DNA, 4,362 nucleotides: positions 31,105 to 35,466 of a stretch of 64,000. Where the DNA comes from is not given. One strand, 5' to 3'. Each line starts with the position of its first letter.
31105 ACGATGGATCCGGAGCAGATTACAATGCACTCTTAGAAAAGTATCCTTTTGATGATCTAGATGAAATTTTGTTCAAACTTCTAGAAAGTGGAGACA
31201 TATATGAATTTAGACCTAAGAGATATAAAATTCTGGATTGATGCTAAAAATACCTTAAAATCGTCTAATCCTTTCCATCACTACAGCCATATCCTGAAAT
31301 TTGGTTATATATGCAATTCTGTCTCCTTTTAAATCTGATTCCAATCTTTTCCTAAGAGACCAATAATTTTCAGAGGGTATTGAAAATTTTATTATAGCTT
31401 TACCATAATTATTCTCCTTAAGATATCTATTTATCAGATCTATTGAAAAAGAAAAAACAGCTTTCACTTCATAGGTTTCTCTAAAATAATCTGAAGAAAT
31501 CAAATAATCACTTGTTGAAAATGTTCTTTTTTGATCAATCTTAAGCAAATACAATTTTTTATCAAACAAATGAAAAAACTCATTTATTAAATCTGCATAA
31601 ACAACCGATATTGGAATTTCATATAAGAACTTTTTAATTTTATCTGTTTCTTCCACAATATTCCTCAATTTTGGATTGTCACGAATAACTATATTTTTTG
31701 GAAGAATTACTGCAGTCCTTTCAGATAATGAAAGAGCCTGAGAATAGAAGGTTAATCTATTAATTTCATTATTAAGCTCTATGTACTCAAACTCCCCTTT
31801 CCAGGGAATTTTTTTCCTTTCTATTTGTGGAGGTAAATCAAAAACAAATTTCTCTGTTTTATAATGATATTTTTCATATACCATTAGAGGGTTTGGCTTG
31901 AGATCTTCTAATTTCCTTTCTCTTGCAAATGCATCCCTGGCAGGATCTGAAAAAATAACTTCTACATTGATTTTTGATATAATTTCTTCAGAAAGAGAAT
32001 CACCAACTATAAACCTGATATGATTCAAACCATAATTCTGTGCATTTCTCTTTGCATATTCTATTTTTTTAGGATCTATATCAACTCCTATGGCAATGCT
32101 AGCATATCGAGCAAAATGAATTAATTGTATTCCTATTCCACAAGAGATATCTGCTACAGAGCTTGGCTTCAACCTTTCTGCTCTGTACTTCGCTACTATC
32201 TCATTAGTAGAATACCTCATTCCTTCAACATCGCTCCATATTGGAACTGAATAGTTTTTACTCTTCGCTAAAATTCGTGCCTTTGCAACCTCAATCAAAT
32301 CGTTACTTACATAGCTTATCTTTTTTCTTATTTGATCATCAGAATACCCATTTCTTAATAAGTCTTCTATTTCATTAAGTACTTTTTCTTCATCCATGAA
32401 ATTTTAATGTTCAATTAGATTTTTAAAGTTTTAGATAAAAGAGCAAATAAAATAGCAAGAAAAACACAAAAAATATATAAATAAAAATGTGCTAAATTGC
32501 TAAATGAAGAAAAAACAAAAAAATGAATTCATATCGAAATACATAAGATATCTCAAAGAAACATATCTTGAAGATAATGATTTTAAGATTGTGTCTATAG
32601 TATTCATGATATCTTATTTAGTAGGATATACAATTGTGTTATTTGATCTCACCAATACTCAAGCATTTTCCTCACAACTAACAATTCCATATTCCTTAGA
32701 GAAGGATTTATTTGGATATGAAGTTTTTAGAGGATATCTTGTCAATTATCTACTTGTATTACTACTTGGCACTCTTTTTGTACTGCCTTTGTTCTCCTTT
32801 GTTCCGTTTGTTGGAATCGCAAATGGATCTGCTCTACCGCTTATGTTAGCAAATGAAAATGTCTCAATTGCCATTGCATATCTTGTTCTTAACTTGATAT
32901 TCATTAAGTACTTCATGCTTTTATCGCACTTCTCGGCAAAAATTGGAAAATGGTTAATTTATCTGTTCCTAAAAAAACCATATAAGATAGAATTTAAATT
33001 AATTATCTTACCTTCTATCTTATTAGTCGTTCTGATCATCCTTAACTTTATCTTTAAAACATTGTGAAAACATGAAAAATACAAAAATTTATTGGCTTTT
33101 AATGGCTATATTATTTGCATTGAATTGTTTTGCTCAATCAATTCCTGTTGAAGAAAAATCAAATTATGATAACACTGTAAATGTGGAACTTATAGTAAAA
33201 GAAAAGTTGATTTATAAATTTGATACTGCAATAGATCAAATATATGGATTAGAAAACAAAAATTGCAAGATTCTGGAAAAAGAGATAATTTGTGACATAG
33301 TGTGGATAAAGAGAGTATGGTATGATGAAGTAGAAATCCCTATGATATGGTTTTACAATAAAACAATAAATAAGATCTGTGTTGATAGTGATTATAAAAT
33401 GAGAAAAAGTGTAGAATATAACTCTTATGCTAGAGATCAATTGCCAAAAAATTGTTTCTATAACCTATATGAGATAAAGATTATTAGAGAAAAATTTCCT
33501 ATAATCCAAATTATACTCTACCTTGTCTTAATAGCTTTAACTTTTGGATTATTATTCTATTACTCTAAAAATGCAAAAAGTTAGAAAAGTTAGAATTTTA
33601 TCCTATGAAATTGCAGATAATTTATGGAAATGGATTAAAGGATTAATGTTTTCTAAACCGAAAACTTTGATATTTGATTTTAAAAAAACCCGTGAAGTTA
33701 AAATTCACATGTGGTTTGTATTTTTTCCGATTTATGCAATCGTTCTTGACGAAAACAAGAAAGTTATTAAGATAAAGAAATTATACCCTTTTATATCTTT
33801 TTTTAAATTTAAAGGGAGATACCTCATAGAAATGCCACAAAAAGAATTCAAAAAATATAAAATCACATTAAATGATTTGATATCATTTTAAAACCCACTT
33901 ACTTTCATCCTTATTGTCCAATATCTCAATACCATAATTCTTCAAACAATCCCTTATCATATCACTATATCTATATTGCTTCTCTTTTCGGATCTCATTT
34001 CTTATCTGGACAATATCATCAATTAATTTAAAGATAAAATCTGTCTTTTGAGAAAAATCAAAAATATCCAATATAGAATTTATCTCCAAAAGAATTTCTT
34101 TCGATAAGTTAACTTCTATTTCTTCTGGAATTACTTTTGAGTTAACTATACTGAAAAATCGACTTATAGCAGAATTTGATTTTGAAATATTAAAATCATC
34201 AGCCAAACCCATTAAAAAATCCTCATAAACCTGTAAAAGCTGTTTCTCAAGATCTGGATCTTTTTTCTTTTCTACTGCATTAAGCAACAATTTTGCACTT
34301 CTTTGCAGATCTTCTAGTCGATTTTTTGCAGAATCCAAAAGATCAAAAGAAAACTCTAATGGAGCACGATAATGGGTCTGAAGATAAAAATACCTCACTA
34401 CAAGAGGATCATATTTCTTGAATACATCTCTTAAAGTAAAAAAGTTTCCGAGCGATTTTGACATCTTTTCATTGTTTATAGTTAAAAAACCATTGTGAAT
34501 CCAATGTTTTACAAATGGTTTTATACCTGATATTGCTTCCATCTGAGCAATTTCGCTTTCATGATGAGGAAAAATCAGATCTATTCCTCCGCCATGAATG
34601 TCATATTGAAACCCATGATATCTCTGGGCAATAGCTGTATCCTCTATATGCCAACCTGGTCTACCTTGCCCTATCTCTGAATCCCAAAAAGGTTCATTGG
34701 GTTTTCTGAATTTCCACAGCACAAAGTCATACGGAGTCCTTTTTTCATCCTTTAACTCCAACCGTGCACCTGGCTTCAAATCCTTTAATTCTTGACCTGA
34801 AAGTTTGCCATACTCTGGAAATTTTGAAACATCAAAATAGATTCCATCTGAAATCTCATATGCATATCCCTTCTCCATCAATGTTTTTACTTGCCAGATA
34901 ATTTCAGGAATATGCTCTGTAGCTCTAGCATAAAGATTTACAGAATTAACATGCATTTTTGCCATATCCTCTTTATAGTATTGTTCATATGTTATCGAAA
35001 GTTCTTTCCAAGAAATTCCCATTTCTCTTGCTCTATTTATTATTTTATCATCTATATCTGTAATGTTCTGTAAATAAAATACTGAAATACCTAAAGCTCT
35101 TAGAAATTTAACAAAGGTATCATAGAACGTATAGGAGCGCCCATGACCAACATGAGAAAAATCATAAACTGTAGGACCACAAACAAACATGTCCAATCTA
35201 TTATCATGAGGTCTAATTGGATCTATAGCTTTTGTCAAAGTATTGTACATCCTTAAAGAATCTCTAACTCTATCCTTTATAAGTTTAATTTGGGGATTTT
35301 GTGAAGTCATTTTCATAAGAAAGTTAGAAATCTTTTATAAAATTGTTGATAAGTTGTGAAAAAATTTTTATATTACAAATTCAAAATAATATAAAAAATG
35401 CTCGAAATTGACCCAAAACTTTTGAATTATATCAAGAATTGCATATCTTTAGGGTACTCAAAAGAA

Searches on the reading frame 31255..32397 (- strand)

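Call 80: search_protein_families(library=pfam, proteins=[window:31255-32397:-], max_evalue=0.00001)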
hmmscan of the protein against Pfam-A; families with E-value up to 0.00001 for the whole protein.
window:31255-32397:- (380 aa): 4 families
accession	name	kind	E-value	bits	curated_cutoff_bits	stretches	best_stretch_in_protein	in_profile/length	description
PF09445.16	Methyltransf_15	-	1.7e-10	41.2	22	1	81-255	4-145/165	RNA cap guanine-N2 methyltransferase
PF13847.12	Methyltransf_31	-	1.5e-08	34.8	27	1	80-156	6-86/145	Methyltransferase domain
PF13649.12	Methyltransf_25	-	5.3e-08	33.9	27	1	81-136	1-57/97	Methyltransferase domain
PF08241.18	Methyltransf_11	-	3.8e-06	27.9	21.2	0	83-134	2-51/95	Methyltransferase domain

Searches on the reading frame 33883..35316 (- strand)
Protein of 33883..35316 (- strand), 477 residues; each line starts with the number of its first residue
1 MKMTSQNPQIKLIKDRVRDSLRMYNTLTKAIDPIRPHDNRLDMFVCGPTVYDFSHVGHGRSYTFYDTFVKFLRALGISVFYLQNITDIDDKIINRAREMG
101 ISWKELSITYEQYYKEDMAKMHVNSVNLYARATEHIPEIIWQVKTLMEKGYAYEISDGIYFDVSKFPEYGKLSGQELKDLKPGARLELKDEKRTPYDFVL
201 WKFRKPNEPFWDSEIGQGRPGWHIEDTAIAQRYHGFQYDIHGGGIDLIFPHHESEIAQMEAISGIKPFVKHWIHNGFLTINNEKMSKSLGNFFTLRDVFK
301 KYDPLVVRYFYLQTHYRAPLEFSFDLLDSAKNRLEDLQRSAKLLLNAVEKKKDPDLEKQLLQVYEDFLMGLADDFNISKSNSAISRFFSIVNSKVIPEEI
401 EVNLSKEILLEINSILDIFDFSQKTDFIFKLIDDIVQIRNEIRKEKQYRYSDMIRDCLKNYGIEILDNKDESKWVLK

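Call 68: search_protein_families(library=pfam, proteins=[window:33883-35316:-], max_evalue=0.0001)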
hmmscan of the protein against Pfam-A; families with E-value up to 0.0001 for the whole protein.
window:33883-35316:- (477 aa): 4 families
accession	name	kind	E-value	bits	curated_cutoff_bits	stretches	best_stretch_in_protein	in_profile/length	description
PF01406.26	tRNA-synt_1e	-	4.4e-113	378.1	27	1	37-331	6-300/301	tRNA synthetases class I (C) catalytic domain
PF09334.17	tRNA-synt_1g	-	1.3e-13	51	20.1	2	53-164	13-125/391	tRNA synthetases class I (M)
PF01921.24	tRNA-synt_1f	-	6.6e-07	29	27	1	275-348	273-341/360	tRNA synthetases class I (K)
PF00133.28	tRNA-synt_1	-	7.3e-06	25.4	22.7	1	235-321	326-412/414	tRNA synthetases class I (I, L, M and V)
